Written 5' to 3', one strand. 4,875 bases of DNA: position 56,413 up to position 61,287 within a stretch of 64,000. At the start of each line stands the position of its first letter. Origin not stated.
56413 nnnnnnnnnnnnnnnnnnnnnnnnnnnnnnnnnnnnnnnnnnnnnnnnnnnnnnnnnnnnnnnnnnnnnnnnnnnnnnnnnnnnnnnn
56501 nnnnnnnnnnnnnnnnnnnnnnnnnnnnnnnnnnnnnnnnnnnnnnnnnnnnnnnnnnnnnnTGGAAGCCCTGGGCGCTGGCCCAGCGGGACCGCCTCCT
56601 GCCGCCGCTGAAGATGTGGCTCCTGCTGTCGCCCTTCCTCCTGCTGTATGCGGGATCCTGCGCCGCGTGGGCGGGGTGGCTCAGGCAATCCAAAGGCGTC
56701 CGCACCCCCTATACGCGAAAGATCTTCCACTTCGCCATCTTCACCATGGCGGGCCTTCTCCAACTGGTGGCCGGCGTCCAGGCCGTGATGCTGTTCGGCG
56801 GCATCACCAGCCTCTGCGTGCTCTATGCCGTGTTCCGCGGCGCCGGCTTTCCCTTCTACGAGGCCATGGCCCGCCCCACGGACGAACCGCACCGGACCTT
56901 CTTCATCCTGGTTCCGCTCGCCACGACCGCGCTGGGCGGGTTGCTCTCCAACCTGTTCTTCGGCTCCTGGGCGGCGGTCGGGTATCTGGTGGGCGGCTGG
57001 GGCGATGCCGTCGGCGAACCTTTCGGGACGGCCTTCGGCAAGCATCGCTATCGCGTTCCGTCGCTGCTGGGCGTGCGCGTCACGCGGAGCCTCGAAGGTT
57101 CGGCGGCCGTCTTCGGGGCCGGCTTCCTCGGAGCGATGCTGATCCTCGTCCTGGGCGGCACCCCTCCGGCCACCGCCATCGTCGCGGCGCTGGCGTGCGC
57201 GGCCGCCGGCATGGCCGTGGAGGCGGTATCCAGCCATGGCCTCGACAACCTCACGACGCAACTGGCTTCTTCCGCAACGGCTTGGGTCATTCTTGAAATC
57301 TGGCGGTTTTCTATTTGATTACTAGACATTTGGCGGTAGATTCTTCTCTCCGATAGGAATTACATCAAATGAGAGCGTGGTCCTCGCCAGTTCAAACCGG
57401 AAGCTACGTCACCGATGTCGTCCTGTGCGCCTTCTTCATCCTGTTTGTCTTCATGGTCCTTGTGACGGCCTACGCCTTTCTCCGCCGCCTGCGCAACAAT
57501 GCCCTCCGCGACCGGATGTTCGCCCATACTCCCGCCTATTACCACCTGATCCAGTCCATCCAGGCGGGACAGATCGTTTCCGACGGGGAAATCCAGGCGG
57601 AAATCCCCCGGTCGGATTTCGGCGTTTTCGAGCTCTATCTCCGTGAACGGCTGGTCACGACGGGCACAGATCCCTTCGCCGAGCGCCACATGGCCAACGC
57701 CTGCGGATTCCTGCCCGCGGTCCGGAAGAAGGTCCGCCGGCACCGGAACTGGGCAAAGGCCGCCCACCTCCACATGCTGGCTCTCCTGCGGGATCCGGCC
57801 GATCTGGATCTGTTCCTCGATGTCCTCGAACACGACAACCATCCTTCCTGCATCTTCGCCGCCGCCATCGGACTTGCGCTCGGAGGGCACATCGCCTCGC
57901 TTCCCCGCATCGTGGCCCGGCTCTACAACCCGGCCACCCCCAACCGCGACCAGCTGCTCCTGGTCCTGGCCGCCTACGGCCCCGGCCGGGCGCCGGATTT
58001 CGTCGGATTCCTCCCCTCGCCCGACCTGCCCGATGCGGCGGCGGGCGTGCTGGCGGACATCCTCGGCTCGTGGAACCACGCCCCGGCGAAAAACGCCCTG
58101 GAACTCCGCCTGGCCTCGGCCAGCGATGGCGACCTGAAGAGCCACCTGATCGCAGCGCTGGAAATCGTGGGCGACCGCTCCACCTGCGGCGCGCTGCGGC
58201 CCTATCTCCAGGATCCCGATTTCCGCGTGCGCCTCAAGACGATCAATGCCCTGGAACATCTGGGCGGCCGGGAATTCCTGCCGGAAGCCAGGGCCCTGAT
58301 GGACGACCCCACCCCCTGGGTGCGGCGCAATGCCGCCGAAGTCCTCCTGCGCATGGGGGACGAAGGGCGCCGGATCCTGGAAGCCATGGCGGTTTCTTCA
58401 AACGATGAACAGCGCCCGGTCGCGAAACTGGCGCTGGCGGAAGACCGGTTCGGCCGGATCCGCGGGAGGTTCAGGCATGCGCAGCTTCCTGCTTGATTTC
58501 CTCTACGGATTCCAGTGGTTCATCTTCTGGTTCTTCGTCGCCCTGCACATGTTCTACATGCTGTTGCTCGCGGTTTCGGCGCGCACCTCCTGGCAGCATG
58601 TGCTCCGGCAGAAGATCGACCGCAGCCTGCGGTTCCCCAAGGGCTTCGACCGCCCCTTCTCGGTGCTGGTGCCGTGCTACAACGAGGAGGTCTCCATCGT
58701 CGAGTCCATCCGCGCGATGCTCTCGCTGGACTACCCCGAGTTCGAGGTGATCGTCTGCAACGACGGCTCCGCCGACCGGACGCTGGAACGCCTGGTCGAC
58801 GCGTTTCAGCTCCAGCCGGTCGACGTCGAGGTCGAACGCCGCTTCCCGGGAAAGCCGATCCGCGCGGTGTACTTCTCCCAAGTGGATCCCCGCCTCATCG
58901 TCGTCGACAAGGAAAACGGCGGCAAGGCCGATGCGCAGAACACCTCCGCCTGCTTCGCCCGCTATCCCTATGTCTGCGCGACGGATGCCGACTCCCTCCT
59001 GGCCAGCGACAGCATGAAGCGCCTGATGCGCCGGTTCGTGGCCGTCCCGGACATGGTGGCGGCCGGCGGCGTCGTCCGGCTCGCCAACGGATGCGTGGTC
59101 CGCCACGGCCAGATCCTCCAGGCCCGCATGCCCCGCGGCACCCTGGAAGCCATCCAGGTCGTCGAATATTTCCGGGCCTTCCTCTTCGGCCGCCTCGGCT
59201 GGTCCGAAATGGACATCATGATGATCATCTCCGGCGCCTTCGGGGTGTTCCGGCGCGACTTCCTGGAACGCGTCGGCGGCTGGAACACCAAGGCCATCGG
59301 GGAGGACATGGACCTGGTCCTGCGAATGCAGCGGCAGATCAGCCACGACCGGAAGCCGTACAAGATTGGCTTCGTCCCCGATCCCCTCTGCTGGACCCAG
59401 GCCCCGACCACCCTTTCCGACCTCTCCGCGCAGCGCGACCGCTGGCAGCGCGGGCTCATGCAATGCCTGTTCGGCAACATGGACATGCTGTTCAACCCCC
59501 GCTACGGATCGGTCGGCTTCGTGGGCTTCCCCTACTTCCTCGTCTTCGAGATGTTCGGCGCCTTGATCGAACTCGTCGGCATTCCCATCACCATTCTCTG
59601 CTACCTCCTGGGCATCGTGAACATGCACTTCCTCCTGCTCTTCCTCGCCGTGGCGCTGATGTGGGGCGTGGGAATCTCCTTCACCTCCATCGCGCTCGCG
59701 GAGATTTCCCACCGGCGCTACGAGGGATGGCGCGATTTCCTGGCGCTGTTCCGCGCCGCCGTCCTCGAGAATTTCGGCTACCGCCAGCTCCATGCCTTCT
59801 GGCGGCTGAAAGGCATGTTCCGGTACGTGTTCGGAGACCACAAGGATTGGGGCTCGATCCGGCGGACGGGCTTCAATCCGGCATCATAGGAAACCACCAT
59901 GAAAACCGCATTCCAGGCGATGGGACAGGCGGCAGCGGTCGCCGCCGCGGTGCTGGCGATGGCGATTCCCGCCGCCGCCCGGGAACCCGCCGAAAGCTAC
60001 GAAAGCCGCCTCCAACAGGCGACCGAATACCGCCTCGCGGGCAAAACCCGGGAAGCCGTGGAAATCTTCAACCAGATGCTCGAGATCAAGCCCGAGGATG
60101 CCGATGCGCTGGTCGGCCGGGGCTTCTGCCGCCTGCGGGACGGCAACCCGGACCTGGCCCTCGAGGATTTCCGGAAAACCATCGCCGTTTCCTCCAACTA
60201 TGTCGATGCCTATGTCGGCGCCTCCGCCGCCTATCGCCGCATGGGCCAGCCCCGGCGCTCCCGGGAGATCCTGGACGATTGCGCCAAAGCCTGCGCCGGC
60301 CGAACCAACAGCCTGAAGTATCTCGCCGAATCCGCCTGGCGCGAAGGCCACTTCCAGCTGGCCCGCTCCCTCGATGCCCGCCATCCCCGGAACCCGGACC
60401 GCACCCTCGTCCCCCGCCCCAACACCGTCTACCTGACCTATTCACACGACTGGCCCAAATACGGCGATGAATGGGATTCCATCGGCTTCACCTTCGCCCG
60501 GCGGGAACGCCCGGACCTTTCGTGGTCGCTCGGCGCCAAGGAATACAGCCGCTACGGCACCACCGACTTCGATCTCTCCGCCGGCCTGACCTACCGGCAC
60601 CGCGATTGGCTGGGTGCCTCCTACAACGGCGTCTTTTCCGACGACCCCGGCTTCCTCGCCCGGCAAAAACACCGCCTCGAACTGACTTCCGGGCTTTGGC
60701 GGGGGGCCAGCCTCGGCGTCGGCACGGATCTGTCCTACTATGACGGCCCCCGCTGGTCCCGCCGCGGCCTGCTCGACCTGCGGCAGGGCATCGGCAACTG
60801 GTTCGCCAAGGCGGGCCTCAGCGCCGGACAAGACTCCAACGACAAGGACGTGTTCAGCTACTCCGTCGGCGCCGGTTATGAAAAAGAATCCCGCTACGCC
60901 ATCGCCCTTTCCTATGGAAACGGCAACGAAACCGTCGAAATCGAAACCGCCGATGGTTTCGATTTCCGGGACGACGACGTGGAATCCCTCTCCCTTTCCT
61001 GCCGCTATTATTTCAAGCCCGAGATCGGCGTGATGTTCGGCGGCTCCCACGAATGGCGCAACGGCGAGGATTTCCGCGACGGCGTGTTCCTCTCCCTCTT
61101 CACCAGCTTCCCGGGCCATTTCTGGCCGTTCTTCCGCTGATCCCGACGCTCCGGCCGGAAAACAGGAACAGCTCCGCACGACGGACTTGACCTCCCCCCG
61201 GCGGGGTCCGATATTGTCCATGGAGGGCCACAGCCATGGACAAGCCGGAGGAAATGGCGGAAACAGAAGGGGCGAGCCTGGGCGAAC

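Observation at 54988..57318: Fusion of protein-tyrosine-phosphatase-like domains with a CTP-dependent polyprenol (dolichol/phytol-type) kinase domain in one membrane protein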

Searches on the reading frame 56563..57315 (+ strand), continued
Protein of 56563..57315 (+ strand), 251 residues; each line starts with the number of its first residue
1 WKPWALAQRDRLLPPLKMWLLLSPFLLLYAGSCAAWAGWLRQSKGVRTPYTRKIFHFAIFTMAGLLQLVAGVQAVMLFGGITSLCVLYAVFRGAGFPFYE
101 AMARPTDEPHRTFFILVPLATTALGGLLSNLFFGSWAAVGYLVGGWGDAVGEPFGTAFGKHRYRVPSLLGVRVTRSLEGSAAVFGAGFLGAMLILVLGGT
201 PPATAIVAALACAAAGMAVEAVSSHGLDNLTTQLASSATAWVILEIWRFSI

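Call 72: search_protein_families(library=pfam, proteins=[L058:6171-6929:+, L058:7208-7714:+, L058:8870-9652:+, L058:9814-10680:+, L089:6937-7941:+, L089:8708-9331:-, L066:6456-7109:+, L066:7185-7991:+, L035:6656-7588:+, L035:8696-9622:+], max_evalue=0.001)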
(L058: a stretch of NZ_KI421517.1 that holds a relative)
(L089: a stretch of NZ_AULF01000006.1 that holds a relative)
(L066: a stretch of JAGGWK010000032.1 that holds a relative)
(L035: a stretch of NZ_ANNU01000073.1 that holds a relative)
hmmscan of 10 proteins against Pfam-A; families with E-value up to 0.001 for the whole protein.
L058:6171-6929:+ (253 aa): 7 families
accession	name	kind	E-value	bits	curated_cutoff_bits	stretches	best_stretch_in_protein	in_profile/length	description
PF13181.12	TPR_8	-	7.2e-11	41.8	25.7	0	75-106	2-33/34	Tetratricopeptide repeat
PF07719.23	TPR_2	-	7.9e-11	41.7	27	0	177-205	3-31/34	Tetratricopeptide repeat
PF00515.34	TPR_1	-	4.6e-10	39.3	27.8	0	176-204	2-30/34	Tetratricopeptide repeat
PF13414.12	TPR_11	-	1.3e-09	38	26.8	1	186-224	5-42/42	TPR repeat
PF13371.12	TPR_9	-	6.5e-08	32.9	35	0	58-107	13-62/73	Tetratricopeptide repeat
PF13431.12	TPR_17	-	1.3e-05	25.5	24.4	0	166-183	4-21/34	Tetratricopeptide repeat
PF13432.12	TPR_16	-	0.0003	21.6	32.7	0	181-236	3-56/65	Tetratricopeptide repeat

L058:7208-7714:+ (169 aa): 1 family
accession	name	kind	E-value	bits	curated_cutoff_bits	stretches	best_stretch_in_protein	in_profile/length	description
PF03168.19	LEA_2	-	1.8e-05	25.5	25.4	1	67-152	10-97/98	Late embryogenesis abundant protein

L058:8870-9652:+ (261 aa): 2 families
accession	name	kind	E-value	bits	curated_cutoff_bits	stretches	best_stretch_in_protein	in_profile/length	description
PF07978.19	NIPSNAP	-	4.9e-34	117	22.3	2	36-138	1-102/102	NIPSNAP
PF07237.17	DUF1428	-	0.00068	20.3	27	0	85-111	67-93/102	Protein of unknown function (DUF1428)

L058:9814-10680:+ (289 aa): 0 families

L089:6937-7941:+ (335 aa): 0 families

L089:8708-9331:- (207 aa): 1 family
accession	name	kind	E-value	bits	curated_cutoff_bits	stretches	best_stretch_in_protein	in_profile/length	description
PF01694.28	Rhomboid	-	4e-27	95.6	22.6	1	47-191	3-142/143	Rhomboid domain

L066:6456-7109:+ (218 aa): 15 families
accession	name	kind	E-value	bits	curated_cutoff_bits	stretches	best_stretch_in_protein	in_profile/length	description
PF07719.23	TPR_2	-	2.4e-24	83.8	27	1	167-199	2-34/34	Tetratricopeptide repeat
PF00515.34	TPR_1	-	3.8e-19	68.1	27.8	1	168-199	3-34/34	Tetratricopeptide repeat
PF13432.12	TPR_16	-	2.7e-16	60.1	32.7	1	137-199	2-64/65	Tetratricopeptide repeat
PF13176.12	TPR_7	-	3.1e-12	46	27.9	0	169-199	2-34/36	Tetratricopeptide repeat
PF14559.12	TPR_19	-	1e-11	45.4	25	1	143-199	2-58/68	Tetratricopeptide repeat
PF13414.12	TPR_11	-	1e-11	44.8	26.8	0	146-175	8-37/42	TPR repeat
PF13424.12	TPR_12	-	2.9e-11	43.8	30.1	1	149-196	20-75/77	Tetratricopeptide repeat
PF13428.12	TPR_14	-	2.6e-10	40.4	23.5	0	169-205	4-40/44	Tetratricopeptide repeat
PF12895.13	ANAPC3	-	7.1e-10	39.5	27.2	1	24-100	3-79/82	Anaphase-promoting complex, cyclosome, subunit 3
PF13181.12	TPR_8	-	4e-09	36.4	25.7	0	168-199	3-34/34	Tetratricopeptide repeat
PF13374.12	TPR_10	-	8.4e-09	35.6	27.5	0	167-194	3-30/42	Tetratricopeptide repeat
PF13174.12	TPR_6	-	3e-07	31.1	26.3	0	83-105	6-28/33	Tetratricopeptide repeat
PF13431.12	TPR_17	-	6.2e-06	26.5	24.4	0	160-186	7-33/34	Tetratricopeptide repeat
PF24575.1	TPR_Slam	-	0.00023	22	35.2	0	136-185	51-100/104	Surface lipoprotein assembly modifier, N-terminal TPR repeats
PF02064.20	MAS20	-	0.00079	19.9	27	0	15-45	83-113/132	MAS20 protein import receptor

L066:7185-7991:+ (269 aa): 0 families

L035:6656-7588:+ (311 aa): 2 families
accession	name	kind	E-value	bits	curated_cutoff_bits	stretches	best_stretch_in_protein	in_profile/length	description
PF01379.25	Porphobil_deam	-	2.4e-71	240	22.1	1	3-206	1-203/207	Porphobilinogen deaminase, dipyromethane cofactor binding domain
PF03900.20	Porphobil_deamC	-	1.8e-15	57.5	26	1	225-292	3-71/74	Porphobilinogen deaminase, C-terminal domain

L035:8696-9622:+ (309 aa): 1 family
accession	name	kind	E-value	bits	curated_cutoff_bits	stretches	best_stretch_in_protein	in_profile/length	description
PF00160.26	Pro_isomerase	-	4.7e-38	131.3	21.7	2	50-154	2-111/159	Cyclophilin type peptidyl-prolyl cis-trans isomerase/CLD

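Call 77: search_dna_similar(query=window:56569-57315:+, collection=plasmids, mode=protein, max_evalue=0.01, max_rows=15)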
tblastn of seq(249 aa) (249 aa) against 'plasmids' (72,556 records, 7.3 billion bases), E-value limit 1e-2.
No match.

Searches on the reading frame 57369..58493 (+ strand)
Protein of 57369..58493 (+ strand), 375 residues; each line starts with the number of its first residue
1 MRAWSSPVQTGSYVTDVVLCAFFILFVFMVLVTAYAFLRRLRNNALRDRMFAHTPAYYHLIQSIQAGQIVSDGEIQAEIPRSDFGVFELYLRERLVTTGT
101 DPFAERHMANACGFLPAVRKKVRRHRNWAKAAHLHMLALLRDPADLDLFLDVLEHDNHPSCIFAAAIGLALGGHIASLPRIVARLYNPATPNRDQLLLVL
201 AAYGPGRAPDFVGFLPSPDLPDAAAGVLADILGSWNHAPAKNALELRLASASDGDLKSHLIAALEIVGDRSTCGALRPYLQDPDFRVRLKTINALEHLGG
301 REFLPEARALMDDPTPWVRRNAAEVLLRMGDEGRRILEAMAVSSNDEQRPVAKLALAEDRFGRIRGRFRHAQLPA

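Call 54: search_protein_families(library=pfam, proteins=[window:57369-58493:+], max_evalue=0.01)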
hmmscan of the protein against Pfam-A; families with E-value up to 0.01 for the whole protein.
window:57369-58493:+ (375 aa): 2 families
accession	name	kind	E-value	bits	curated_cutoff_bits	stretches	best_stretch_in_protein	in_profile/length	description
PF13646.12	HEAT_2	-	1.5e-21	76.9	27.7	2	244-325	4-86/88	HEAT repeats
PF02985.28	HEAT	-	6.1e-07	29.6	23.5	0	304-329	2-27/31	HEAT repeat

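Call 58: search_protein_families(library=ncbifam, proteins=[window:57369-58493:+], max_evalue=0.001)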
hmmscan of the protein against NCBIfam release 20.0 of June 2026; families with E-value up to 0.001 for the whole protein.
window:57369-58493:+ (375 aa): 2 families
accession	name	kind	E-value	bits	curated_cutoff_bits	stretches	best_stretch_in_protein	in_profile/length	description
NF045915.1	PhycobilmeDegNblB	equivalog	2.9e-06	27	300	1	229-353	88-210/214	phycobilisome degradation protein NblB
TIGR02270.1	TIGR02270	subfamily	0.00046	19.3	206.8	1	132-333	43-240/410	TIGR02270 family protein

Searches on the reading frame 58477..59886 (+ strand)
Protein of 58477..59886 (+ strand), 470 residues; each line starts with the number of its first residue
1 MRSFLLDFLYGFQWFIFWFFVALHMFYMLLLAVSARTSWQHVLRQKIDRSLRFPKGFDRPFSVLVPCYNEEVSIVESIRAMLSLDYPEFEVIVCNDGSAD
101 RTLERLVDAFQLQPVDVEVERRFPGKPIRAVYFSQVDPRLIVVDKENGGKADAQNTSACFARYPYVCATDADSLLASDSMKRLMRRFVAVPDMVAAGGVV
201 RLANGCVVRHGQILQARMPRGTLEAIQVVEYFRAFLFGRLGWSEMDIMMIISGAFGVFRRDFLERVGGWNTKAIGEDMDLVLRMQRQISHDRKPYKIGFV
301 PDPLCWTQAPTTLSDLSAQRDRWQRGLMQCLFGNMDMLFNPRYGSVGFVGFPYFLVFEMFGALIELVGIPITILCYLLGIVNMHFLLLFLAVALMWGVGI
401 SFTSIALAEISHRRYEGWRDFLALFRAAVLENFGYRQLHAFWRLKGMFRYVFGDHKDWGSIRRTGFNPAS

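Call 54: search_protein_families(library=pfam, proteins=[window:58477-59886:+], max_evalue=0.01)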
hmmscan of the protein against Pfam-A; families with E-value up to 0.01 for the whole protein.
window:58477-59886:+ (470 aa): 6 families
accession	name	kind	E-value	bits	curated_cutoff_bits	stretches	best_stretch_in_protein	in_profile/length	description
PF13641.12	Glyco_tranf_2_3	-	2.2e-21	77.4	27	1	60-326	2-230/230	Glycosyltransferase like family 2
PF00535.33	Glycos_transf_2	-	1e-18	68.3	23.3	2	62-121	1-59/168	Glycosyl transferase family 2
PF13632.12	Glyco_trans_2_3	-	1.3e-16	61.5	27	1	170-398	6-196/198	Glycosyl transferase family group 2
PF03142.21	Chitin_synth_2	-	3.3e-07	29.8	27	1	274-397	325-443/527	Chitin synthase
PF10111.15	Glyco_tranf_2_2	-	9.6e-05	22.4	27.3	0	62-110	1-51/276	Glycosyltransferase like family 2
PF13506.12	Glyco_transf_21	-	0.0002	21.3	21.7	1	159-324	27-173/174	Glycosyl transferase family 21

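Call 58: search_protein_families(library=ncbifam, proteins=[window:58477-59886:+], max_evalue=0.001)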
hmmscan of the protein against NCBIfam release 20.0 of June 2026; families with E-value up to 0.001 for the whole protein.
window:58477-59886:+ (470 aa): 15 families
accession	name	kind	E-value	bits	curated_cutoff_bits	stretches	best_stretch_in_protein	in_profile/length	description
TIGR03937.1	PgaC_IcaA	equivalog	6.3e-42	143.9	422.3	1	28-393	12-337/407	poly-beta-1,6-N-acetyl-D-glucosamine synthase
TIGR03111.1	glyc2_xrt_Gpos1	hypoth_equivalog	3.2e-26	92.1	363.95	1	147-330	116-289/439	TIGR03111 family XrtG-associated glycosyltransferase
TIGR03030.1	CelA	equivalog_domain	3.1e-16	58.6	699.1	2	253-332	309-382/714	UDP-forming cellulose synthase catalytic subunit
NF053846.1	glyco_with_XrtP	equivalog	4.2e-13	48.8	520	2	166-392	137-362/440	XrtP-associated glycosyltransferase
TIGR04283.1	glyco_like_mftF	equivalog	2.7e-11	43.5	182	1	62-175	2-85/221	TIGR04283 family arsenosugar biosynthesis glycosyltransferase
NF041875.1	EPS_EpsD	equivalog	4.5e-10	39.4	370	0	62-114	2-54/325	exopolysaccharide biosynthesis glycosyltransferase EpsD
NF008558.0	PRK11498.1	equivalog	2.4e-09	35.7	992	1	251-331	431-505/872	UDP-forming cellulose synthase catalytic subunit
NF007482.0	PRK10073.1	equivalog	5.3e-08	32.2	423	1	61-105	8-52/334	glycosyltransferase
TIGR04242.1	nodulat_NodC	equivalog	1.4e-07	30.8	550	1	61-327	50-284/395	chitooligosaccharide synthase NodC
TIGR03965.1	mycofact_glyco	equivalog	6.3e-07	28.6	280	0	257-286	235-265/467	mycofactocin biosynthesis glycosyltransferase MftF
NF047683.1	TeichurnBiosyTuaG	equivalog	1.5e-06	28.1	400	1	61-106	8-53/252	teichuronic acid biosynthesis protein TuaG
NF053739.1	GlytfEpsEBac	equivalog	6.1e-06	25.4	450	1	62-107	4-49/265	glycosyltransferase EpsE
TIGR03469.1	HpnB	hypoth_equivalog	0.00012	21.2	379.25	1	32-104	16-90/386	hopene-associated glycosyltransferase HpnB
NF038299.1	EPS_HpsN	equivalog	0.00036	19.6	425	1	61-97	3-39/317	hormogonium polysaccharide biosynthesis glycosyltransferase HpsN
NF003958.0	PRK05454.2-1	equivalog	0.00063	18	419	0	5-82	56-131/704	glucans biosynthesis glucosyltransferase MdoH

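Call 59: search_solved_structures(query=window:58477-59886:+, max_evalue=0.001)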
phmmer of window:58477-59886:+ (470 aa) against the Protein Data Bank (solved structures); distinct sequences matched with E-value up to 0.001: 11.
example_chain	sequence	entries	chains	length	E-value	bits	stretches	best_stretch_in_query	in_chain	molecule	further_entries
5tze_C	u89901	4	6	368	1.8e-06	30.4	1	60-147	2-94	Glycosyl transferase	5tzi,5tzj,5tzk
5tz8_A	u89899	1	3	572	3.7e-06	29.4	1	60-147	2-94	Glycosyl transferase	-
2z87_A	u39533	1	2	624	8.2e-06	28.2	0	61-109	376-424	Chondroitin synthase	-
2z86_A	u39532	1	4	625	8.2e-06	28.2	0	61-109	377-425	Chondroitin synthase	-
6yv7_B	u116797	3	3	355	1.7e-05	27.2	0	141-278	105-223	Glycosyl transferase, family 2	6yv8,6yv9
6yv7_A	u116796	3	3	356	1.7e-05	27.1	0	141-278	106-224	Glycosyl transferase, family 2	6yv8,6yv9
5hea_A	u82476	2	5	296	2.8e-05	26.4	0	61-102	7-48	Putative glycosyltransferase (GalT1)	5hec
5eke_A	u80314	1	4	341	8.5e-05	24.9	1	52-123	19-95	Uncharacterized glycosyltransferase sll0501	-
5ekp_C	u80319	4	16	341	9.6e-05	24.7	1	52-123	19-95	Uncharacterized glycosyltransferase sll0501 | Glycosyltransferase sll0501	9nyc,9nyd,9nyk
9nye_A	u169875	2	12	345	9.7e-05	24.7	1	51-123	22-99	Glycosyltransferase sll0501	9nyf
6p61_A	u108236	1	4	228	0.00071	21.8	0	61-110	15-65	Glycosyltransferase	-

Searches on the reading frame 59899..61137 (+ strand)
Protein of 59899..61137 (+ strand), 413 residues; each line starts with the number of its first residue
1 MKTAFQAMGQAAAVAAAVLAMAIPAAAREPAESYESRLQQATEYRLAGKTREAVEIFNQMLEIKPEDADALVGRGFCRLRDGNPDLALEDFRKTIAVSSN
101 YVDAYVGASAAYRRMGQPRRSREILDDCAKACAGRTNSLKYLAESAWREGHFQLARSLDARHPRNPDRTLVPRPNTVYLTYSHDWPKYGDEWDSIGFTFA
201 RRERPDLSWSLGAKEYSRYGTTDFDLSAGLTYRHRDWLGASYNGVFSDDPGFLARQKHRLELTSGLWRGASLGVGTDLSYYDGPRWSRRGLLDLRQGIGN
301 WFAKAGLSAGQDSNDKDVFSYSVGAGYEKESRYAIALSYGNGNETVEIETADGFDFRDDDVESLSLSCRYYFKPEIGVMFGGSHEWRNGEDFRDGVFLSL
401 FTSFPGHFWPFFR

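Call 54: search_protein_families(library=pfam, proteins=[window:59899-61137:+], max_evalue=0.01)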
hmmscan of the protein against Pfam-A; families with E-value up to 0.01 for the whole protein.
window:59899-61137:+ (413 aa): 13 families
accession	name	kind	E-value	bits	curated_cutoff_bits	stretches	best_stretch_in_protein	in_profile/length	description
PF14559.12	TPR_19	-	1.1e-07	32.5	25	1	47-88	4-45/68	Tetratricopeptide repeat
PF13424.12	TPR_12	-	1.5e-07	31.9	30.1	1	68-127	3-70/77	Tetratricopeptide repeat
PF00515.34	TPR_1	-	2.1e-07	30.9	27.8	1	68-101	1-34/34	Tetratricopeptide repeat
PF13428.12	TPR_14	-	2.6e-07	31.1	23.5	0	37-73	4-40/44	Tetratricopeptide repeat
PF07719.23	TPR_2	-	2.8e-06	27.5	27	0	68-98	1-31/34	Tetratricopeptide repeat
PF13174.12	TPR_6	-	1.2e-05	26.1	26.3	0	69-95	1-27/33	Tetratricopeptide repeat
PF13431.12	TPR_17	-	3.9e-05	24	24.4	0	57-88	2-33/34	Tetratricopeptide repeat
PF13371.12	TPR_9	-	6.8e-05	23.2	35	1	50-104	11-65/73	Tetratricopeptide repeat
PF13414.12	TPR_11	-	7.1e-05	22.9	26.8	0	43-76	3-36/42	TPR repeat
PF19413.5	YaiO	-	0.00021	21.8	23.9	1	176-345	3-171/173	YaiO membrane beta barrel domain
PF25062.1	ARM_TT21_N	-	0.00027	21.2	40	1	25-130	91-196/222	Tetratricopeptide repeat protein 21 N-terminal ARM repeat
PF13181.12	TPR_8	-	0.00033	21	25.7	0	35-67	2-34/34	Tetratricopeptide repeat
PF13432.12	TPR_16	-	0.00047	21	32.7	1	38-94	1-57/65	Tetratricopeptide repeat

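Call 58: search_protein_families(library=ncbifam, proteins=[window:59899-61137:+], max_evalue=0.001)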
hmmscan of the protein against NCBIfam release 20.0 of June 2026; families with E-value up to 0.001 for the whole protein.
window:59899-61137:+ (413 aa): 5 families
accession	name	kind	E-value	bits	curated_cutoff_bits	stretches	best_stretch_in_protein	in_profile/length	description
TIGR04390.1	OMP_YaiO_dom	domain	3.9e-12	46.6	32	1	186-383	14-209/230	YaiO family outer membrane beta-barrel protein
TIGR02552.1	LcrH_SycD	equivalog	1.6e-06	27.9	104.8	1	46-136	30-120/136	SycD/LcrH family type III secretion system chaperone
TIGR02521.1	type_IV_pilW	equivalog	1.3e-05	24.9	154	1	27-103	24-100/234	type IV pilus biogenesis/stability protein PilW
TIGR02917.1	PEP_TPR_lipo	equivalog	1.9e-05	22.7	312.2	1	34-115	159-648/899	XrtA/PEP-CTERM system TPR-repeat protein PrsT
NF040959.1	MamA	equivalog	9e-05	22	200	1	39-127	42-130/204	magnetosome protein MamA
